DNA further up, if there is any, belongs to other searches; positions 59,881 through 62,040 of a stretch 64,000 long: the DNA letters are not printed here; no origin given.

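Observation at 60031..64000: Translationally coupled methyltransferase - SIR2 - HerA operon at the window edge: a SIR2-HerA type defence module with an unusual MTase partner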

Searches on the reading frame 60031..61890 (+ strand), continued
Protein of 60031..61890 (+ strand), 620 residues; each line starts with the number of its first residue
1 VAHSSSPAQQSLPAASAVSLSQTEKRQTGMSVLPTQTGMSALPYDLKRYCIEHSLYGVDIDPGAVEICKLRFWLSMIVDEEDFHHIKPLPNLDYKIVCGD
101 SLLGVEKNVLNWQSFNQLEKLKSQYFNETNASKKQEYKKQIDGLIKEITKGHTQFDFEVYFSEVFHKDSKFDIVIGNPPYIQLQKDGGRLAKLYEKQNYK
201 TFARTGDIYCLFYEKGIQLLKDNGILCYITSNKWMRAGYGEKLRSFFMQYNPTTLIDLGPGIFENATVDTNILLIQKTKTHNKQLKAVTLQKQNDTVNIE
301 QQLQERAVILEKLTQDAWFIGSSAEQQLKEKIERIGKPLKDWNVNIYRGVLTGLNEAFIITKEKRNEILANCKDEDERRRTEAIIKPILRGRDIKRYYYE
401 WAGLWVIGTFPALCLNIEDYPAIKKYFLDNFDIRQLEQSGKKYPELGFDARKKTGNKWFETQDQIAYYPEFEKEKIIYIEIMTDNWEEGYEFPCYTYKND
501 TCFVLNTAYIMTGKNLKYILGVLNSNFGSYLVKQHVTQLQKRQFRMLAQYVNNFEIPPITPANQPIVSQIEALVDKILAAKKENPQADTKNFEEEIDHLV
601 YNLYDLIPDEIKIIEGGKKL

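Call 66: find_encoding_contigs(protein=P0211, flank=6000, max_places=1)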
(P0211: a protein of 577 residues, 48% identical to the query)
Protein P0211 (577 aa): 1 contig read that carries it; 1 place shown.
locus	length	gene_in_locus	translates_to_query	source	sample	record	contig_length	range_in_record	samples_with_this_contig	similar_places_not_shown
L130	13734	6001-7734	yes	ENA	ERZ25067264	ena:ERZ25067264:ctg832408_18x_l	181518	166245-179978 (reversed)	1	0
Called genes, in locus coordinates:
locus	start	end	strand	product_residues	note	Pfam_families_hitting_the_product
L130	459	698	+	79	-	PF07798:CCDC90-like (weak)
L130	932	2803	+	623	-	PF09565:RE_NgoFVII (faint), PF13091:PLDc_2, PF00270:DEAD (faint), PF04851:ResIII (faint), PF00176:SNF2-rel_dom (weak)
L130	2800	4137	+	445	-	PF00271:Helicase_C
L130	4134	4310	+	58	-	-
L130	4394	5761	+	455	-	-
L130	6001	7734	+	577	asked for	PF07669:Eco57I, PF12950:TaqI_C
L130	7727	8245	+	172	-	-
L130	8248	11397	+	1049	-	-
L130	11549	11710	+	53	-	-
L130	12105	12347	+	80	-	PF15937:PrlF_antitoxin, PF04014:MazE_antitoxin (weak)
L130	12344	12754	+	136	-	PF01850:PIN, PF13470:PIN_3 (weak)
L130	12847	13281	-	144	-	-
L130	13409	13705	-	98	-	PF09313:TehB-like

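Call 67: find_encoding_contigs(protein=P0153, flank=6000, max_places=1)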
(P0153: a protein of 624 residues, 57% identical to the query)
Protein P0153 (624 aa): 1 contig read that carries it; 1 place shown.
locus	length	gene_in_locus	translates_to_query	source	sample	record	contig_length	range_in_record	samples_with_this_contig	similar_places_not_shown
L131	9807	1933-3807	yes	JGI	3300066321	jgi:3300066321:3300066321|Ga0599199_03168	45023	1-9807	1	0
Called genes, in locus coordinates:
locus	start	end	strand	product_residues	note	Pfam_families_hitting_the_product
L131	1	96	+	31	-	?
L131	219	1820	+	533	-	PF02384:N6_Mtase (faint)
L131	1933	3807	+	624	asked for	PF07669:Eco57I, PF02384:N6_Mtase (weak), PF12950:TaqI_C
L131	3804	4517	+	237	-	PF04326:SLFN_AlbA_2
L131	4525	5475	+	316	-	PF13749:HATPase_c_4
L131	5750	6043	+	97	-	PF07505:DUF5131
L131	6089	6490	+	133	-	PF07505:DUF5131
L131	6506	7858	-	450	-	PF00206:Lyase_1, PF08328:ASL_C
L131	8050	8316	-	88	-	-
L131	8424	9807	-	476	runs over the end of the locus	PF01425:Amidase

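Call 71: search_protein_families(library=ncbifam, proteins=[window:60031-61890:+], max_evalue=0.00001)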
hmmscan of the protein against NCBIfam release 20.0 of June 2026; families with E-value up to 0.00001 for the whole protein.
window:60031-61890:+ (620 aa): 4 families
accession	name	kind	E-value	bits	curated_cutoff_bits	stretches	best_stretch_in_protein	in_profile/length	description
NF033452.1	BREX_1_MTaseX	exception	1e-23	83.2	500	1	114-306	451-645/1210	BREX-1 system adenine-specific DNA-methyltransferase PglX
NF033455.1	BREX_6_MTaseX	exception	2.4e-16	58.5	900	1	166-310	550-694/1319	BREX-6 system adenine-specific DNA-methyltransferase PglX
NF033451.1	BREX_2_MTaseX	equivalog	3.6e-15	54.8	400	1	53-289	267-482/1185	BREX-2 system adenine-specific DNA-methyltransferase PglX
TIGR02987.1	met_A_Alw26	exception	8.1e-06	24.9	353.5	0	117-201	75-145/523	Alw26I/Eco31I/Esp3I family type II restriction adenine-specific DNA-methyltransferase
